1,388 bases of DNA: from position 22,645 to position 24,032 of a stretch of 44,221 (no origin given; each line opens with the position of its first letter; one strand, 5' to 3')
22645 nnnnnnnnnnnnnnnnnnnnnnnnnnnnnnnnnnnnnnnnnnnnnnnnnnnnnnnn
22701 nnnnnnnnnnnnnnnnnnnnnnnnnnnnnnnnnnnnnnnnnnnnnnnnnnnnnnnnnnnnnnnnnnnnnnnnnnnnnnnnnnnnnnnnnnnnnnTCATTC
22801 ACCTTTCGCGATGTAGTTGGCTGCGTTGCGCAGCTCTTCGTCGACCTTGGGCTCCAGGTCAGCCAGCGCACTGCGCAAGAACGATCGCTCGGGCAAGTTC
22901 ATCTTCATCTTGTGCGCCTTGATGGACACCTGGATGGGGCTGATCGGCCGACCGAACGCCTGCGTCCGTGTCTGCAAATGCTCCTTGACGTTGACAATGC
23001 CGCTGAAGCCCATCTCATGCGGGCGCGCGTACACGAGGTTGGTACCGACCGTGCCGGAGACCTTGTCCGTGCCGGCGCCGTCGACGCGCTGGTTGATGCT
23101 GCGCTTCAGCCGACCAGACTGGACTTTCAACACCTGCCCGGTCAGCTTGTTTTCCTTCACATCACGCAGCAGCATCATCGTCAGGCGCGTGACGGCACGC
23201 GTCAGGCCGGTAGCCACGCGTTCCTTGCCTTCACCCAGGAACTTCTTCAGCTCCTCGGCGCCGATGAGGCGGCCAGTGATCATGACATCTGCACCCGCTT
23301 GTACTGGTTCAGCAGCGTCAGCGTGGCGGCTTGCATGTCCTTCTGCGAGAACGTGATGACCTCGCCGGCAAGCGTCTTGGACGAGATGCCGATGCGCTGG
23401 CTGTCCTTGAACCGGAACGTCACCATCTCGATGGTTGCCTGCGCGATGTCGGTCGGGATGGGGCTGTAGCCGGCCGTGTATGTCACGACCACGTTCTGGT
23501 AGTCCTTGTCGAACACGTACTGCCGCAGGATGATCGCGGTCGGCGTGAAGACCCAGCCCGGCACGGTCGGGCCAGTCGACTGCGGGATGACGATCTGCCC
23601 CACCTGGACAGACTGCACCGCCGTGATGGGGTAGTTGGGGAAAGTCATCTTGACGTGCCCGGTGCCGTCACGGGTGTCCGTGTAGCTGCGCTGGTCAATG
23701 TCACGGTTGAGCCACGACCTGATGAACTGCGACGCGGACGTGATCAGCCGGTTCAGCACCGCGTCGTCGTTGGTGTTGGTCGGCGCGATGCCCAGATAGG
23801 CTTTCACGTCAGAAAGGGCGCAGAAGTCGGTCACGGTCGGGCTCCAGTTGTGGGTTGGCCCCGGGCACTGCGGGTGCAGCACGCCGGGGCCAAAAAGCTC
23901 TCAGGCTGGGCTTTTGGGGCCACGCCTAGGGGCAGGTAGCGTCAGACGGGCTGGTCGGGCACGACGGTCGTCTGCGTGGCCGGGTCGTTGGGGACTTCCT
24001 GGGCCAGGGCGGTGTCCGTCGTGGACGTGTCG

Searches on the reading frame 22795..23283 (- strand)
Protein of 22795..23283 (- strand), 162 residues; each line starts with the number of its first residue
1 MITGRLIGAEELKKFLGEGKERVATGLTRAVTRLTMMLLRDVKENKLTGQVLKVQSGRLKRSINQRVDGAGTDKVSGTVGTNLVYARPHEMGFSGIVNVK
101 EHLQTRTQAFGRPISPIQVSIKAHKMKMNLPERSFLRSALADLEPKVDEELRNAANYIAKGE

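Call 40: search_protein_families(library=pfam, proteins=[window:22795-23283:-], max_evalue=0.001)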
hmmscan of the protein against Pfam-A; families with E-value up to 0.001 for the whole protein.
window:22795-23283:- (162 aa): 2 families
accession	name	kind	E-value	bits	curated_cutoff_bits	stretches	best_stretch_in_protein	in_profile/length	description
PF05069.18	Phage_tail_S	-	0.00071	19.9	24.3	0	45-136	65-129/148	Phage virion morphogenesis family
PF04883.17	HK97-gp10_like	-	0.00093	20.6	21.4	0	11-87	2-73/78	Bacteriophage HK97-gp10, putative tail-component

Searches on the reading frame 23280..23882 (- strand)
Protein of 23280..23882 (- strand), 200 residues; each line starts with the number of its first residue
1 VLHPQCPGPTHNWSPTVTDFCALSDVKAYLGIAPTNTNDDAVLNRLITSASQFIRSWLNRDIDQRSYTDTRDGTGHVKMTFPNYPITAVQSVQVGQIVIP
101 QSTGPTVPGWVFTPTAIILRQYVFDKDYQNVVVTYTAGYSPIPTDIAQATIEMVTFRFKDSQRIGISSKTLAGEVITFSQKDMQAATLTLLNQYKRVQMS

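Call 40: search_protein_families(library=pfam, proteins=[window:23280-23882:-], max_evalue=0.001)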
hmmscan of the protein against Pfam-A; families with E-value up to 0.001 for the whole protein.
window:23280-23882:- (200 aa): 2 families
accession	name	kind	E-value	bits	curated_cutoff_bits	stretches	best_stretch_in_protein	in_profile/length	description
PF05135.19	Phage_connect_1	-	8.5e-11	42.6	21.2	1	23-74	4-42/101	Phage gp6-like head-tail connector protein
PF24163.2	HCP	-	2.2e-09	38.2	27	1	23-181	5-151/169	Head completion protein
